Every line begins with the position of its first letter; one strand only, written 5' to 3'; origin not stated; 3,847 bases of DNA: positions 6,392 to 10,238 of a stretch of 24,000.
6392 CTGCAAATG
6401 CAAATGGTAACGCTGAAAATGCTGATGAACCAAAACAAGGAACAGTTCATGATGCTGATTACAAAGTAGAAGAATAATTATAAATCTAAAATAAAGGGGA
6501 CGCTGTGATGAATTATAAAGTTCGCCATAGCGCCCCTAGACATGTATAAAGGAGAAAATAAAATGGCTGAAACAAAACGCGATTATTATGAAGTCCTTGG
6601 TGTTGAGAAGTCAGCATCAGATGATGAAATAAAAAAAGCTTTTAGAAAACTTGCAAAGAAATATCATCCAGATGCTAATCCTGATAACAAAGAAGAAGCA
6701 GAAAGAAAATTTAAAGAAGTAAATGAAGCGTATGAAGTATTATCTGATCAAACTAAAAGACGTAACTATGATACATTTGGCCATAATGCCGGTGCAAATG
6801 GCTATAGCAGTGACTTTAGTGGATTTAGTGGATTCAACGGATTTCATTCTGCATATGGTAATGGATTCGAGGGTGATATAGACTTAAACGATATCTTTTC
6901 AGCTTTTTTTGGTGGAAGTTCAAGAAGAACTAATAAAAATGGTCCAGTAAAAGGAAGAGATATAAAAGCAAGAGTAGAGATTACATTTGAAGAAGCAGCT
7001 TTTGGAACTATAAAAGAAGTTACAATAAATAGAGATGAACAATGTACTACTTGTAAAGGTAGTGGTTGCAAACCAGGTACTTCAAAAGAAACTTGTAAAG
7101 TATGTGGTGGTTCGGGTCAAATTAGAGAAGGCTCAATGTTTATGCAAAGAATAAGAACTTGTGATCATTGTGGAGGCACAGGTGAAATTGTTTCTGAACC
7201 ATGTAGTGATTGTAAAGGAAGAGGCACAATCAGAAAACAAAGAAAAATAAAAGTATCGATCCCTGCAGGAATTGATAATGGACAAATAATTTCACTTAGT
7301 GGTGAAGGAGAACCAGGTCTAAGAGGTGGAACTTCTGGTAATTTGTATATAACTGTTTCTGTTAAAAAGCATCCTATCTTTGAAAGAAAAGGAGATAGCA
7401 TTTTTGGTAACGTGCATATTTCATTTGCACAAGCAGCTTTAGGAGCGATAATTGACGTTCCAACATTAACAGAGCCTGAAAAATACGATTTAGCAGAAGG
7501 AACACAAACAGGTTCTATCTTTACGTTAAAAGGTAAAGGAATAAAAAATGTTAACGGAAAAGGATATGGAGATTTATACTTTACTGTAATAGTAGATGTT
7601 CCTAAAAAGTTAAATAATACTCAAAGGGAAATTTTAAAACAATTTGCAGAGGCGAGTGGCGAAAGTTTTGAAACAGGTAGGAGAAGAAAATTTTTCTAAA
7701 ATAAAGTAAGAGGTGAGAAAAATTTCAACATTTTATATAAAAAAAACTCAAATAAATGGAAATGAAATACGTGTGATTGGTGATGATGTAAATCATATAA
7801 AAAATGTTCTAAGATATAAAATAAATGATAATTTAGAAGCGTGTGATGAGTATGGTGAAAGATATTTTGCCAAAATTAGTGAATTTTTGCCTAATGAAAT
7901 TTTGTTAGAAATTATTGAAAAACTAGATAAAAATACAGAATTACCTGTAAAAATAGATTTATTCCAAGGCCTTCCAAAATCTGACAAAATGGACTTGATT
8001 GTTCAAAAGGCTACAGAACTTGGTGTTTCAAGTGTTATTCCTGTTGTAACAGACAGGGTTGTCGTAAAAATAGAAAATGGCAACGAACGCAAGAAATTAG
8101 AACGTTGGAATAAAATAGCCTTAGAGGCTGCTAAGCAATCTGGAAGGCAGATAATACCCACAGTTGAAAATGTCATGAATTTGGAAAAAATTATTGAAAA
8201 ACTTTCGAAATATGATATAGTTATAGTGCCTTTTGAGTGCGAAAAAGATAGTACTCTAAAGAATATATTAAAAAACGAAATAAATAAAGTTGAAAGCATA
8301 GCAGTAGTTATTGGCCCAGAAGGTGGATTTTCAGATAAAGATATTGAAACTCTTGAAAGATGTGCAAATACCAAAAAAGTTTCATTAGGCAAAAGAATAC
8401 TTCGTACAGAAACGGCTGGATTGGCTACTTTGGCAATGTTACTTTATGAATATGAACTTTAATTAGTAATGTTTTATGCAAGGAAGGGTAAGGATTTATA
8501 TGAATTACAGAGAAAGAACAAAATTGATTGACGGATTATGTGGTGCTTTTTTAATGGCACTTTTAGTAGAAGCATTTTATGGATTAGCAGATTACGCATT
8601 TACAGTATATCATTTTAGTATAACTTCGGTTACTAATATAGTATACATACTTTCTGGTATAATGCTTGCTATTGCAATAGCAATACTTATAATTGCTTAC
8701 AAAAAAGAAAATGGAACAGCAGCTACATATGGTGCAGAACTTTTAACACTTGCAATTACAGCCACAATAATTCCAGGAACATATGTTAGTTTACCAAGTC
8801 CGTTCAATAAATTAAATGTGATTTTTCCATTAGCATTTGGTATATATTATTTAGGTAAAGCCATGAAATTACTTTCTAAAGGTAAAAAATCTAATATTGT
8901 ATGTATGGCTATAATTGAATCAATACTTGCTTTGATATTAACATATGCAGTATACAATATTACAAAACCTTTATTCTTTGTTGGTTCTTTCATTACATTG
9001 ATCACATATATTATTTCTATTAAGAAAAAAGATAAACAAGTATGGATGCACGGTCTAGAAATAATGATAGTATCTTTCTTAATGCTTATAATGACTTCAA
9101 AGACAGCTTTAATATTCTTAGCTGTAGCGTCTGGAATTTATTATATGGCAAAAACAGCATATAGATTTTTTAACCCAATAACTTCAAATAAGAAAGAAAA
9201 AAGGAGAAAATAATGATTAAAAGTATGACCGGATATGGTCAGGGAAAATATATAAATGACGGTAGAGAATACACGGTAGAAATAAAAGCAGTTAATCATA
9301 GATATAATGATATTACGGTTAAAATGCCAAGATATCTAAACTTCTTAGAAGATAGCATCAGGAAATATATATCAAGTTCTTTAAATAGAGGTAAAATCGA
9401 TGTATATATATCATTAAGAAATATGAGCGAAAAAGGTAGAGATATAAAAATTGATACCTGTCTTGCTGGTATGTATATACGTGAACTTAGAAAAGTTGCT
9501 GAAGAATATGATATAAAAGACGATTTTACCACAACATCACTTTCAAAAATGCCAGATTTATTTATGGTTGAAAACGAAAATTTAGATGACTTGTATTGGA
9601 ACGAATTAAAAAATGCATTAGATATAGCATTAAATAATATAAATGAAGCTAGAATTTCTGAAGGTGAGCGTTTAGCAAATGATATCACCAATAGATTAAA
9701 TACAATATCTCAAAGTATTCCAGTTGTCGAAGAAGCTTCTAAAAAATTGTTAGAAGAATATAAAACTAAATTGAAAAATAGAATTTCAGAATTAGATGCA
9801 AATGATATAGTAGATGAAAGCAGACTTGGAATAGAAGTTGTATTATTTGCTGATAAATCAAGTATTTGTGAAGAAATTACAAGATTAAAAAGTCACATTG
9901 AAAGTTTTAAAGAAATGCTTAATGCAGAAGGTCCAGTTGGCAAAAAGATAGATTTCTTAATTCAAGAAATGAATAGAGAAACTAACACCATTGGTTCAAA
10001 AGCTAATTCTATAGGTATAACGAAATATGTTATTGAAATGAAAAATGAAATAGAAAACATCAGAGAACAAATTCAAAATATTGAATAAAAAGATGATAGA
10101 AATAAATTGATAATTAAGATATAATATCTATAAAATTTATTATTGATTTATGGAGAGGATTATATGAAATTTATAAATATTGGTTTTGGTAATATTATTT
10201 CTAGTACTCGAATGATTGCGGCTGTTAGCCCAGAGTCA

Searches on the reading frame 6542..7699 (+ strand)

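Call 71: search_protein_families(library=pfam, proteins=[window:6542-7699:+])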
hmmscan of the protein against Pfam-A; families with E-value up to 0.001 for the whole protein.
window:6542-7699:+ (385 aa): 3 families
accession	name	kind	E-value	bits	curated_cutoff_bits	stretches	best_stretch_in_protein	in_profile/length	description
PF01556.23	DnaJ_C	-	2.9e-46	157.7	26.6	1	141-354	1-152/152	DnaJ C terminal domain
PF00226.36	DnaJ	-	1.5e-29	102.3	27.8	1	14-77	1-63/63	DnaJ domain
PF00684.25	DnaJ_CXXCXGXG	-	2.1e-12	47.6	32.7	1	168-228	1-65/65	DnaJ central domain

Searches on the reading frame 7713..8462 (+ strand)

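Call 71: search_protein_families(library=pfam, proteins=[window:7713-8462:+])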
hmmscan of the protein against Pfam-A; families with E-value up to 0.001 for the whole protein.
window:7713-8462:+ (249 aa): 2 families
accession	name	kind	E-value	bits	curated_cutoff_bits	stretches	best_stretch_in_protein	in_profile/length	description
PF04452.19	Methyltrans_RNA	-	5.9e-55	185.8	23.9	1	76-243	2-164/165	RNA methyltransferase domain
PF20260.4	PUA_4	-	1.7e-08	34.8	23.9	1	23-65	3-45/48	RNA methyltransferase PUA domain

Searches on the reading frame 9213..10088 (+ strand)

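Call 71: search_protein_families(library=pfam, proteins=[window:9213-10088:+])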
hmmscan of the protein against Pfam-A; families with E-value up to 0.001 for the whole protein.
window:9213-10088:+ (291 aa): 2 families
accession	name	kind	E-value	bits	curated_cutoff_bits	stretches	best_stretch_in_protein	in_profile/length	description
PF03755.18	YicC-like_N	-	6.7e-45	153.7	25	1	2-155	1-155/156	Endoribonuclease YicC-like, N-terminal region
PF08340.16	YicC-like_C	-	1e-44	151.9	27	1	172-291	1-120/120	Endoribonuclease YicC-like, C-terminal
